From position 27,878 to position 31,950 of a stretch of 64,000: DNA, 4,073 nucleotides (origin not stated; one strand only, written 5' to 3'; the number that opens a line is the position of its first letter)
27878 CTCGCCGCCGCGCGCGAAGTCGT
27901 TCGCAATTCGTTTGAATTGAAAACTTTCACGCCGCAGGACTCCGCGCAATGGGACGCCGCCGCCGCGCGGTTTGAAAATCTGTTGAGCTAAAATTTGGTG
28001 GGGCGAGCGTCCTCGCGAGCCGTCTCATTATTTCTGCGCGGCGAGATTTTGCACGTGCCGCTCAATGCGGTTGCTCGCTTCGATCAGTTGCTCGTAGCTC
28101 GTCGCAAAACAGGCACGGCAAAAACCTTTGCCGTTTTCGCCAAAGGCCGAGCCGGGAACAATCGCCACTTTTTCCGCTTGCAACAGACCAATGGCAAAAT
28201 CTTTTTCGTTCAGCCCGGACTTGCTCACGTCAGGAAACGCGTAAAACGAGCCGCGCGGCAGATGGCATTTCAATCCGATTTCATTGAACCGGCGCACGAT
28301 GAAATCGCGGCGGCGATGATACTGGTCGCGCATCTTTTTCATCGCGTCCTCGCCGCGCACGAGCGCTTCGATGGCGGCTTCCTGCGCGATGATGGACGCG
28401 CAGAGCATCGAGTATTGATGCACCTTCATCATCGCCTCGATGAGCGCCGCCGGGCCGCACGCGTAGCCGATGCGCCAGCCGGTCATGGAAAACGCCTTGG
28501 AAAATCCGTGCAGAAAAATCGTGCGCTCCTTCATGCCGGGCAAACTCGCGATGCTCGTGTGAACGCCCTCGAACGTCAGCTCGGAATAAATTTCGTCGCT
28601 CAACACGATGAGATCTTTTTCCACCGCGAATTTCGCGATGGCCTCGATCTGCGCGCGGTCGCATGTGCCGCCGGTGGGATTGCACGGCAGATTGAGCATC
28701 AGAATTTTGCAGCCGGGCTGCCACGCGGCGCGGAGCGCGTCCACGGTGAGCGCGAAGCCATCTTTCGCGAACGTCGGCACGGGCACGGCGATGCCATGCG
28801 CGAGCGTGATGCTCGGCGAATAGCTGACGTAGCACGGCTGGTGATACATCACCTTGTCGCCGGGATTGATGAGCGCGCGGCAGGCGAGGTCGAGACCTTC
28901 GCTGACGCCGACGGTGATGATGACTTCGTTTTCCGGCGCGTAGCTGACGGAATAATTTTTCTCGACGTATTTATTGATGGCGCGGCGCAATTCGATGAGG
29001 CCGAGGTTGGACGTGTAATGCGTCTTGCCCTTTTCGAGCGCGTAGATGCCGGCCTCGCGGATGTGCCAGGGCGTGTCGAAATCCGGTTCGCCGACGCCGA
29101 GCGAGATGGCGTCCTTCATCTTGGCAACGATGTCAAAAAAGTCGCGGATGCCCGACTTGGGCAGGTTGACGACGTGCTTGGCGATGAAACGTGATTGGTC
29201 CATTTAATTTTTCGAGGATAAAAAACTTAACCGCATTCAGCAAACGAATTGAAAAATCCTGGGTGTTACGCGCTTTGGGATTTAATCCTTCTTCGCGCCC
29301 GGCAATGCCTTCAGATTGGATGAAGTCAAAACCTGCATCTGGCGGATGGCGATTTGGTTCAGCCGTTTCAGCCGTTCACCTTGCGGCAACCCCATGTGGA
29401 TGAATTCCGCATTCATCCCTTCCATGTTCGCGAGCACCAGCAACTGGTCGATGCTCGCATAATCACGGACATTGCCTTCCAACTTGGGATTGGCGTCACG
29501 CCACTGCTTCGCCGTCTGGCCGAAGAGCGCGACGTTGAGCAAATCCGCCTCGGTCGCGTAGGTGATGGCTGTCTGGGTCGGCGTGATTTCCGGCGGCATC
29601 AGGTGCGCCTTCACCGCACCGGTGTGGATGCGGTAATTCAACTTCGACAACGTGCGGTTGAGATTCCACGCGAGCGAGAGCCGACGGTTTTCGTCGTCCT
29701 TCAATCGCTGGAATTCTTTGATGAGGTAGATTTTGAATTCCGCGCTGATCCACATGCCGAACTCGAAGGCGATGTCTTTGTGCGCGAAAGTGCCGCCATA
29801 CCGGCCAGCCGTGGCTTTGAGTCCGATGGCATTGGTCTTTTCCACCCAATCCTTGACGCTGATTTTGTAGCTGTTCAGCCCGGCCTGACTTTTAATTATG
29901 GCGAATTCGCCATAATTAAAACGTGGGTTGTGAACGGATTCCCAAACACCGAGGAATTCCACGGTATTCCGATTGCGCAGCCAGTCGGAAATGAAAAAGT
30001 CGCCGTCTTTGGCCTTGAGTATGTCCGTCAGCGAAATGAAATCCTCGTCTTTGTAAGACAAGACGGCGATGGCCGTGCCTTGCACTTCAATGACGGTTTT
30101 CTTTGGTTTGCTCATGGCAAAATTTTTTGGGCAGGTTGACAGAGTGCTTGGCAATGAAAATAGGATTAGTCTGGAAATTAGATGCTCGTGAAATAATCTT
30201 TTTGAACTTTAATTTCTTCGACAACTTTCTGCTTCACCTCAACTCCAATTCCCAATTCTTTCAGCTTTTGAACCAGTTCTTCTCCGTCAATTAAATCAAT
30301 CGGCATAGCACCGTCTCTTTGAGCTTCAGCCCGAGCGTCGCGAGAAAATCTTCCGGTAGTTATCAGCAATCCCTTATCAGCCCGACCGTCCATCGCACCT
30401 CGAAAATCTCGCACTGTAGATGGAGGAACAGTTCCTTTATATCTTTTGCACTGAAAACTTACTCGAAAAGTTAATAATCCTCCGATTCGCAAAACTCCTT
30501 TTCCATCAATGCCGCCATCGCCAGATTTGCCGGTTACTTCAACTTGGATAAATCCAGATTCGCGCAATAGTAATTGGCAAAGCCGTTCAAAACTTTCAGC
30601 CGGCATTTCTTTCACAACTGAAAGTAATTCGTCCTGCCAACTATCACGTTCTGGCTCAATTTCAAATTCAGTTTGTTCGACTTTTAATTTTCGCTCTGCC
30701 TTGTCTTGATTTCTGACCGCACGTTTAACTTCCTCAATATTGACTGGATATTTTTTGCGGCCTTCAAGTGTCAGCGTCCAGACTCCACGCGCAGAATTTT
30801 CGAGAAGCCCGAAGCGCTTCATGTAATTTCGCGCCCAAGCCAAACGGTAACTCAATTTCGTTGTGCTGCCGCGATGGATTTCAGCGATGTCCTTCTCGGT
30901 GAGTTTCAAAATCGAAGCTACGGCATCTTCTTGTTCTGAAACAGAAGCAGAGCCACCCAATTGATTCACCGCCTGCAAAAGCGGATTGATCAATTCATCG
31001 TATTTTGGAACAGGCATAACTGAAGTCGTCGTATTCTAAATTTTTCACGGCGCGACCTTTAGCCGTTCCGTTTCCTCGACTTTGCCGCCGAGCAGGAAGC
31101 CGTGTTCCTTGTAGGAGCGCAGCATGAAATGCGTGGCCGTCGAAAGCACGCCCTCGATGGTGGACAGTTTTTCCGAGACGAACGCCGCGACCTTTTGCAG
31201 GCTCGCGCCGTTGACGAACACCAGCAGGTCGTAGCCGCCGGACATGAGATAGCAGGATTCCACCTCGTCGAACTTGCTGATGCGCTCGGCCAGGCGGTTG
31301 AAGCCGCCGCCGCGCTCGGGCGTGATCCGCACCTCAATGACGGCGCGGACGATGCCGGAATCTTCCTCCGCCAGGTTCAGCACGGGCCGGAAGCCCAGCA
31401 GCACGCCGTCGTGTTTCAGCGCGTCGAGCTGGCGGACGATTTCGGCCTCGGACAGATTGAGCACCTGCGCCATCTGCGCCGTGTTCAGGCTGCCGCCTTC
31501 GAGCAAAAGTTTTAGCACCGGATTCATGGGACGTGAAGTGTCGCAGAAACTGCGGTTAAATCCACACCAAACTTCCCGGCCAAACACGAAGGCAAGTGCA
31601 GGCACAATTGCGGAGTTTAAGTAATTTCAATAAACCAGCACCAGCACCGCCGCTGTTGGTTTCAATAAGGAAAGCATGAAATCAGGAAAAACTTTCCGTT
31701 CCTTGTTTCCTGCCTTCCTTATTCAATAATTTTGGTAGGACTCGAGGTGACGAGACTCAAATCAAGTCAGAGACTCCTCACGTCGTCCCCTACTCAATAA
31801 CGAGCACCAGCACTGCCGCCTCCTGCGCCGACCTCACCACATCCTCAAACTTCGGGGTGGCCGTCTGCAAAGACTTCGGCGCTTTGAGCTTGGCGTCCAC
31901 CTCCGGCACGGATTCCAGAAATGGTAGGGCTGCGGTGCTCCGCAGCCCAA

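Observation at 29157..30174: KilA-N cassette inserted between an Lrp regulator and its aminotransferase, flanked by a diverged duplicate of the gene's 5' end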

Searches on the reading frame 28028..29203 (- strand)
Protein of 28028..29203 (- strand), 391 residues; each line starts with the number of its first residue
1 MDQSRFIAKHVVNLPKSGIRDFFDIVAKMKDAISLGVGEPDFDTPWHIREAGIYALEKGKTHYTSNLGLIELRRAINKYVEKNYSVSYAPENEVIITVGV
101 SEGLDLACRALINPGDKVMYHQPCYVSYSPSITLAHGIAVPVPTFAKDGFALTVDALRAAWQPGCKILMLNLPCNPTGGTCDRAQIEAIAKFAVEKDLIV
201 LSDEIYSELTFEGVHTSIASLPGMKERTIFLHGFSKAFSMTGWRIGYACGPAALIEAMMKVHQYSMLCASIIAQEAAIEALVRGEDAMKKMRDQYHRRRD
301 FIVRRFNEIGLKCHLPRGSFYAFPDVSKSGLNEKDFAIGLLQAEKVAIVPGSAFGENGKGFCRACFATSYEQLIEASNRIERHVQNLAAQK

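Call 5: search_protein_families(library=pfam, proteins=[window:28028-29203:-])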
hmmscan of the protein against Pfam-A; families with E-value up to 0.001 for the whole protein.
window:28028-29203:- (391 aa): 1 family
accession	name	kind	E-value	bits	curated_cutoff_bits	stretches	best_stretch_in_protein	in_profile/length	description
PF00155.27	Aminotran_1_2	-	3.1e-70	237.6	19.7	1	31-379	2-360/361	Aminotransferase class I and II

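Call 6: find_related_loci(query=window:28028-29203:-, collection=genome_contigs, flank=7000)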
Query window:28028-29203:- (391 aa) in genome_contigs; peptide patterns used: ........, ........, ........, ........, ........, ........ (x = any residue, [..] = any of these).
282 stretches matched a pattern; 190 encode a relative of the query (tblastn E <= 1e-3); the best 80 are kept; 80 distinct loci.
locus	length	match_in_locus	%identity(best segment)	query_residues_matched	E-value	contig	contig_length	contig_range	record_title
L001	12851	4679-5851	96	1-391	0e+0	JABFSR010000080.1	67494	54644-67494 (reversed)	MAG: Verrucomicrobia bacterium isolate WB-IL-17 seq_134, whole genome shotgun sequence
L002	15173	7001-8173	96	1-391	0e+0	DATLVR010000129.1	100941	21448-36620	MAG TPA_asm: Verrucomicrobiia bacterium isolate SMAG_U13197 k141_87084, whole genome shotgun sequence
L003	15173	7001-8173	96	1-391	0e+0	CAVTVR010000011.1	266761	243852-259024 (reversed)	MAG: uncultured Verrucomicrobiae bacterium isolate MFD09286.bin.2.125 genome assembly, contig: contig_67229, whole genom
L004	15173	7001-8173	95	1-391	0e+0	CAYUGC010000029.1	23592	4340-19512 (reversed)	MAG TPA_asm: uncultured Bifidobacteriaceae bacterium isolate binchicken_co241_251 genome assembly, contig: NODE_1995_len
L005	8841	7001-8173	96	1-391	0e+0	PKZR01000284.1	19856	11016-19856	MAG: Limisphaerales bacterium isolate bog_1421 73.20111000_S3M.12_contig_7237, whole genome shotgun sequence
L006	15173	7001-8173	96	1-391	0e+0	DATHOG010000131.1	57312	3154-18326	MAG TPA_asm: Candidatus Sulfotelmatobacter sp. isolate SMAG_U12678 k141_1498776, whole genome shotgun sequence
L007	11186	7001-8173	95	1-391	0e+0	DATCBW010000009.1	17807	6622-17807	MAG TPA_asm: Verrucomicrobiia bacterium isolate SMAG_U7683 k141_2147, whole genome shotgun sequence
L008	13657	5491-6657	96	1-389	0e+0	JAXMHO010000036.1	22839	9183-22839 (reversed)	MAG: Verrucomicrobiota bacterium isolate STL-VER6 C2.52.fa-36, whole genome shotgun sequence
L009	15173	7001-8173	95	1-391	0e+0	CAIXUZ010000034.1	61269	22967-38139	MAG: uncultured Verrucomicrobia subdivision 3 bacterium isolate MJ-time_bin-1719 genome assembly, contig: bin-1719:34/82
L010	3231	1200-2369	96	1-390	0e+0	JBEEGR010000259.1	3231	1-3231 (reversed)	MAG: Verrucomicrobiota bacterium isolate BP_781 scaffold_4496282, whole genome shotgun sequence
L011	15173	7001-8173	95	1-391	0e+0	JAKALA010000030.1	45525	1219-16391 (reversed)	MAG: bacterium isolate WY5.bin105 NODE_1110_length_45525_cov_2.195934, whole genome shotgun sequence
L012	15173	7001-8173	95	1-391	0e+0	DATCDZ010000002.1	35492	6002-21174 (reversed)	MAG TPA_asm: Verrucomicrobiia bacterium isolate SMAG_U7740 k141_375697, whole genome shotgun sequence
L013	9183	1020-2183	94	1-388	0e+0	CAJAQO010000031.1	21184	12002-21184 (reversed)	MAG: uncultured Verrucomicrobia subdivision 3 bacterium isolate B-2_bin-237 genome assembly, contig: bin-237:031/335, wh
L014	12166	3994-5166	94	1-391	0e+0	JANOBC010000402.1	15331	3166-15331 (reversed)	MAG: Limisphaerales bacterium isolate VAR_18_metabat_238 VAR_18_k141_1752690, whole genome shotgun sequence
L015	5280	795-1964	94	1-390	0e+0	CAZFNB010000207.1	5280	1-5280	MAG TPA_asm: uncultured Bifidobacterium sp. isolate binchicken_co396_275 genome assembly, contig: NODE_25440_length_5280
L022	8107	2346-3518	92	1-391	0e+0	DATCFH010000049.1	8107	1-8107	MAG TPA_asm: Verrucomicrobiia bacterium isolate SMAG_U7775 k141_319117, whole genome shotgun sequence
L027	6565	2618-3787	92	1-390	0e+0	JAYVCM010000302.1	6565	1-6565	MAG: Limisphaerales bacterium isolate GL32_Down_metabat_63 GL32_Down_metabat_63_301, whole genome shotgun sequence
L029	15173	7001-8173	91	1-391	0e+0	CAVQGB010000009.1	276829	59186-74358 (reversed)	MAG: uncultured Verrucomicrobiae bacterium isolate MFD05502.bin.2.110 genome assembly, contig: contig_34210, whole genom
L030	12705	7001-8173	93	1-391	0e+0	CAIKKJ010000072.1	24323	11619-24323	MAG: uncultured Verrucomicrobia subdivision 3 bacterium isolate Umea1_bin-1418 genome assembly, contig: bin-1418:072/213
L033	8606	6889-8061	96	1-391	0e+0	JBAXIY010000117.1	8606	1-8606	MAG: Verrucomicrobiia bacterium isolate ELA361 MAG361_120, whole genome shotgun sequence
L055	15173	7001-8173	83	1-391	0e+0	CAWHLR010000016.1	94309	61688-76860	MAG: uncultured Verrucomicrobiae bacterium isolate MFD04780.bin.2.51 genome assembly, contig: contig_25113, whole genome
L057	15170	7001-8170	83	1-390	0e+0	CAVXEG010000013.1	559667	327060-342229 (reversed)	MAG: uncultured Verrucomicrobiae bacterium isolate MFD02199.bin.2.8 genome assembly, contig: contig_57526, whole genome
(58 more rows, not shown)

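Call 34: search_protein_families(library=pfam, max_evalue=0.01, proteins=[L001:3594-3884:+, L001:3869-4111:+, L001:4281-4622:+, L022:1827-2066:+, L022:2063-2326:+, L007:6427-6663:+, L007:6673-6933:+, L005:5550-6374:+, L005:6378-6887:+, L003:5890-6981:+])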
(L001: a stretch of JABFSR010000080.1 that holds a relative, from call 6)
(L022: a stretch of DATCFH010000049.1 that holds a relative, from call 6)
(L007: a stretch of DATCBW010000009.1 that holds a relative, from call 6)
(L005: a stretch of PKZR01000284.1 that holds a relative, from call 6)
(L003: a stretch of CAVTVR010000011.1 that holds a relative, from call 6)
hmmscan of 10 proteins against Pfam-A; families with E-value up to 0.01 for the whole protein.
L001:3594-3884:+ (96 aa): 1 family
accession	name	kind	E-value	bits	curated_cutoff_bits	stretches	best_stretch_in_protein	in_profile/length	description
PF09907.15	HigB_toxin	-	4.8e-27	94.5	27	1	22-90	4-73/74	HigB_toxin, RelE-like toxic component of a toxin-antitoxin system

L001:3869-4111:+ (80 aa): 0 families

L001:4281-4622:+ (113 aa): 0 families

L022:1827-2066:+ (79 aa): 0 families

L022:2063-2326:+ (87 aa): 1 family
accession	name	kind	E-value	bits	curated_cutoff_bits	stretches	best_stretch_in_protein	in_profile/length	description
PF24732.2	ParE_like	-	4.2e-05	23.9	24.4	1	19-81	2-66/67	ParE-like toxin domain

L007:6427-6663:+ (78 aa): 0 families

L007:6673-6933:+ (86 aa): 2 families
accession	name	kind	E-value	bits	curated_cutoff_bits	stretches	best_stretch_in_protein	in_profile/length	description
PF13490.11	zf-HC2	-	0.0079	16.7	22.2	0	32-44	10-22/35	Putative zinc-finger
PF16456.10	YmgD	-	0.0086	16.4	27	0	37-72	16-51/82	YmgD protein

L005:5550-6374:+ (274 aa): 0 families

L005:6378-6887:+ (169 aa): 1 family
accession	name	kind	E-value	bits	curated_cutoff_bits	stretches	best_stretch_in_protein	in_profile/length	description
PF01850.27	PIN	-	9e-07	30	23.6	1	6-123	3-113/120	PIN domain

L003:5890-6981:+ (363 aa): 3 families
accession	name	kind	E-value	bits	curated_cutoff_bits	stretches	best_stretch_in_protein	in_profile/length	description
PF04313.20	HSDR_N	-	5.8e-08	33.3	25.1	1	58-111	128-190/198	Type I restriction enzyme R protein N terminus (HSDR_N)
PF13588.12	HSDR_N_2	-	8e-06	26.4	25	1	51-111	32-94/110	Type I restriction enzyme R protein N terminus (HSDR_N)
PF03925.18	SeqA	-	0.0046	17.5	25.5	1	276-347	26-94/111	SeqA protein C-terminal domain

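Call 35: search_protein_families(library=pfam, max_evalue=0.01, proteins=[L033:5836-6825:+, L030:5828-6970:-, L029:6417-6980:+, L010:667-1161:+, L055:6478-6978:+, L007:5872-6300:+, L057:6613-6975:+, L027:1794-2300:-, L027:2230-2550:-, L012:5458-5976:+])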
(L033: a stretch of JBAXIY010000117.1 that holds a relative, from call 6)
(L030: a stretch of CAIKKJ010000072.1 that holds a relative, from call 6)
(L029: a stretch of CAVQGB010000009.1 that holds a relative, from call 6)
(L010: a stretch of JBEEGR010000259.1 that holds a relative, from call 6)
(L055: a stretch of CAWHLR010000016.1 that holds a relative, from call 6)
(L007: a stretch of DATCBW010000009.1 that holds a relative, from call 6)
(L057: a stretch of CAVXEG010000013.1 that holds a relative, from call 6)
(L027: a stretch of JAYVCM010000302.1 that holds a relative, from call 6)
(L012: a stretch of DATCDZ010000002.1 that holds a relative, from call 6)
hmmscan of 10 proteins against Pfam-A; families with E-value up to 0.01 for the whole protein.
L033:5836-6825:+ (329 aa): 1 family
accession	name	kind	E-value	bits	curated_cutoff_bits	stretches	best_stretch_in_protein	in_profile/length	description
PF13391.12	HNH_2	-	5.4e-11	42.6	21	1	224-276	1-66/66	HNH endonuclease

L030:5828-6970:- (380 aa): 2 families
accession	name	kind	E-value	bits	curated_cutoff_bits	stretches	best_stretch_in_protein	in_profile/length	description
PF13391.12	HNH_2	-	6e-10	39.3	21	1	258-310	1-62/66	HNH endonuclease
PF13395.12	HNH_4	-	0.0043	17.4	22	1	258-297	1-39/54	HNH endonuclease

L029:6417-6980:+ (187 aa): 0 families

L010:667-1161:+ (164 aa): 2 families
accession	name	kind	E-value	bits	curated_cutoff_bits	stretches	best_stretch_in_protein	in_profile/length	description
PF17180.10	Zn_ribbon_3CxxC_2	-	0.0038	17.7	27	1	46-67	7-28/45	Zinc-binding domain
PF04703.18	FaeA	-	0.0047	17.6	20.7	0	126-151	27-52/62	FaeA-like protein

L055:6478-6978:+ (166 aa): 0 families

L007:5872-6300:+ (142 aa): 0 families

L057:6613-6975:+ (120 aa): 0 families

L027:1794-2300:- (168 aa): 1 family
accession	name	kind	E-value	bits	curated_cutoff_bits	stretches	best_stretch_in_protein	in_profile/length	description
PF20797.2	HepT-like_2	-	2.3e-34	118.2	27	1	62-167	1-107/110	HepT-like protein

L027:2230-2550:- (106 aa): 3 families
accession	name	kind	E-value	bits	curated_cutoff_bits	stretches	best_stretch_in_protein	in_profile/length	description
PF18765.7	Polbeta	-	3e-08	34.1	26.9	1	35-94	14-78/93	Polymerase beta, Nucleotidyltransferase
PF01909.29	NTP_transf_2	-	7.1e-07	30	21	1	29-92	8-77/93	Nucleotidyltransferase domain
PF22600.2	MTPAP-like_central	-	0.0029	18.1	27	1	33-59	38-64/139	Poly(A) RNA polymerase, mitochondrial-like, central palm domain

L012:5458-5976:+ (172 aa): 0 families

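Call 36: search_protein_families(library=pfam, max_evalue=0.01, proteins=[L012:5981-6430:+, L014:1767-2255:+, L014:2252-2713:+, L014:2670-3272:+, L002:6119-6763:+, L002:6597-6974:+, L008:699-1799:+, L008:1792-2850:+, L008:3752-5026:+, L008:5036-5467:+])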
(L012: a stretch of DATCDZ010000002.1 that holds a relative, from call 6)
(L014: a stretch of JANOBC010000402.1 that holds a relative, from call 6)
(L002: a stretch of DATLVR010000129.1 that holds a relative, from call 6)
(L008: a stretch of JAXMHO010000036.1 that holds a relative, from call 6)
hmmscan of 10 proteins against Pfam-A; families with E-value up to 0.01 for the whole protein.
L012:5981-6430:+ (149 aa): 0 families

L014:1767-2255:+ (162 aa): 0 families

L014:2252-2713:+ (153 aa): 0 families

L014:2670-3272:+ (200 aa): 1 family
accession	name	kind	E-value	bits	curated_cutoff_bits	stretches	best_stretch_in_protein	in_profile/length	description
PF01844.29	HNH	-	0.0023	18.5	21.4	1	48-86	11-46/47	HNH endonuclease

L002:6119-6763:+ (214 aa): 1 family
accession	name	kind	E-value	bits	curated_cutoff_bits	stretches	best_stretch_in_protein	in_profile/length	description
PF00583.31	Acetyltransf_1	-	0.0094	16.7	20.7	0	82-173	30-114/116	Acetyltransferase (GNAT) family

L002:6597-6974:+ (125 aa): 0 families

L008:699-1799:+ (366 aa): 1 family
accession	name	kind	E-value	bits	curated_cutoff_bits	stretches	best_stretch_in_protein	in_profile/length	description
PF00145.23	DNA_methylase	-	2.3e-53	182.2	22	1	36-353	4-321/324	C-5 cytosine-specific DNA methylase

L008:1792-2850:+ (352 aa): 3 families
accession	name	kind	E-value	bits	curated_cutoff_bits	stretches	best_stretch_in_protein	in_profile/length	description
PF13589.12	HATPase_c_3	-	7.8e-13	49.1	25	1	49-164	3-103/137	Histidine kinase-, DNA gyrase B-, and HSP90-like ATPase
PF02518.31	HATPase_c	-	3.1e-05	24.8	26.4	1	50-115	7-76/111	Histidine kinase-, DNA gyrase B-, and HSP90-like ATPase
PF25794.1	SACS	-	0.0005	20.4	32.8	1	46-77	15-45/247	Sacsin domain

L008:3752-5026:+ (424 aa): 0 families

L008:5036-5467:+ (143 aa): 3 families
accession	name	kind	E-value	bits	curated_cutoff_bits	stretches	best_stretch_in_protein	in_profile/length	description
PF03852.21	Vsr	-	3.3e-18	65.8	27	1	2-71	1-69/74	DNA mismatch endonuclease Vsr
PF04480.18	DUF559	-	7e-05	23.1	20.6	0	101-125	75-99/109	Protein of unknown function (DUF559)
PF18741.7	MTES_1575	-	0.0085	16.6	38.2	0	94-134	56-95/96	REase_MTES_1575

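Call 37: search_protein_families(library=padloc, max_evalue=0.01, proteins=[L007:6427-6663:+, L007:6673-6933:+, L033:5836-6825:+, L003:5890-6981:+, L005:5550-6374:+, L008:3752-5026:+])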
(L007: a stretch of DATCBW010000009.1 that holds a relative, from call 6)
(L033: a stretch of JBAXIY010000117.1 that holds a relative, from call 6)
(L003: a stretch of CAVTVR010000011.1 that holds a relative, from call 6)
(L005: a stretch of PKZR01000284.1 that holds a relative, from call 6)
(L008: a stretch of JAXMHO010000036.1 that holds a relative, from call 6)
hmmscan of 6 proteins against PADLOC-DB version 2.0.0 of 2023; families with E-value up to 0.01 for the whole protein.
L007:6427-6663:+ (78 aa): 0 families

L007:6673-6933:+ (86 aa): 0 families

L033:5836-6825:+ (329 aa): 3 families
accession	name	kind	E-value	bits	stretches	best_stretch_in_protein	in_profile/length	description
PDLC04132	HNH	-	3.7e-24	83.3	1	188-327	132-275/286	-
PDLC03546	HNH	-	7.7e-14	49.4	1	205-325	154-278/282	Type II restriction enzyme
PDLC03529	REase_II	-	1.9e-11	41.8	1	234-321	294-378/389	Type II restriction enzyme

L003:5890-6981:+ (363 aa): 0 families

L005:5550-6374:+ (274 aa): 0 families

L008:3752-5026:+ (424 aa): 0 families

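Call 39: search_protein_families(library=ncbifam, max_evalue=0.001, proteins=[window:28028-29203:-])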
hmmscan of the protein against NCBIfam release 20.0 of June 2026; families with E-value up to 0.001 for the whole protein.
window:28028-29203:- (391 aa): 69 families (the best 25 are shown)
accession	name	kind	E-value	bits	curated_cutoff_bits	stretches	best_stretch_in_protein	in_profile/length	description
NF005816.0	PRK07682.1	equivalog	3e-150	500.2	620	1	7-389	6-388/390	aminotransferase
NF005817.0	PRK07683.1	equivalog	2.3e-122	408.4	575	1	5-386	3-383/387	aminotransferase A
NF005588.0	PRK07309.1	equivalog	6.7e-103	344.6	576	1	2-386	2-388/391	pyridoxal phosphate-dependent aminotransferase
NF041364.1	GntC_guanitoxin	equivalog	2.3e-100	335.9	415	1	33-382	1-355/356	guanitoxin biosynthesis PLP-dependent (S)-gamma-hydroxy-L-arginine cyclodehydratase GntC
NF041091.1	asp_aminotase_Arch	equivalog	3e-98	329.1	550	1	27-384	24-375/376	aspartate aminotransferase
NF004975.0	PRK06348.1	equivalog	2e-89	300.3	549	1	4-382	3-381/384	pyridoxal phosphate-dependent aminotransferase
NF006229.0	PRK08361.1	equivalog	3.3e-88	296.3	624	1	5-386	8-390/391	aspartate aminotransferase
NF004770.0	PRK06108.1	subfamily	1.4e-87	294.1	422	1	7-386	13-394/396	pyridoxal phosphate-dependent aminotransferase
NF005855.0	PRK07777.1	equivalog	4.6e-85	286.3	553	1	26-383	24-387/391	pyridoxal phosphate-dependent aminotransferase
NF004769.0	PRK06107.1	equivalog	4.6e-82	275.9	617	1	27-387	30-401/402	aspartate transaminase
TIGR03540.1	DapC_direct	equivalog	5.5e-81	272.4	593.25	1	27-382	26-382/383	LL-diaminopimelate aminotransferase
NF006756.0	PRK09276.1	subfamily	8e-80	268.6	507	1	26-382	27-384/387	LL-diaminopimelate aminotransferase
NF005601.0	PRK07337.1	equivalog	1e-76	258.6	496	1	27-383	32-391/394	pyridoxal phosphate-dependent aminotransferase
NF006488.0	PRK08912.1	equivalog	8.1e-76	255.4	498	1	22-385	18-385/387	aminotransferase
NF006569.0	PRK09082.1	subfamily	2.8e-74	250.6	420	1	14-381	12-384/386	methionine aminotransferase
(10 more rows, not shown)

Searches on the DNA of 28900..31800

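Call 43: search_rna_families(source=window, start=28900, end=31800, threshold=evalue, max_evalue=1)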
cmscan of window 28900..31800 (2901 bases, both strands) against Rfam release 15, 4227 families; matches with E-value up to 1: 0.
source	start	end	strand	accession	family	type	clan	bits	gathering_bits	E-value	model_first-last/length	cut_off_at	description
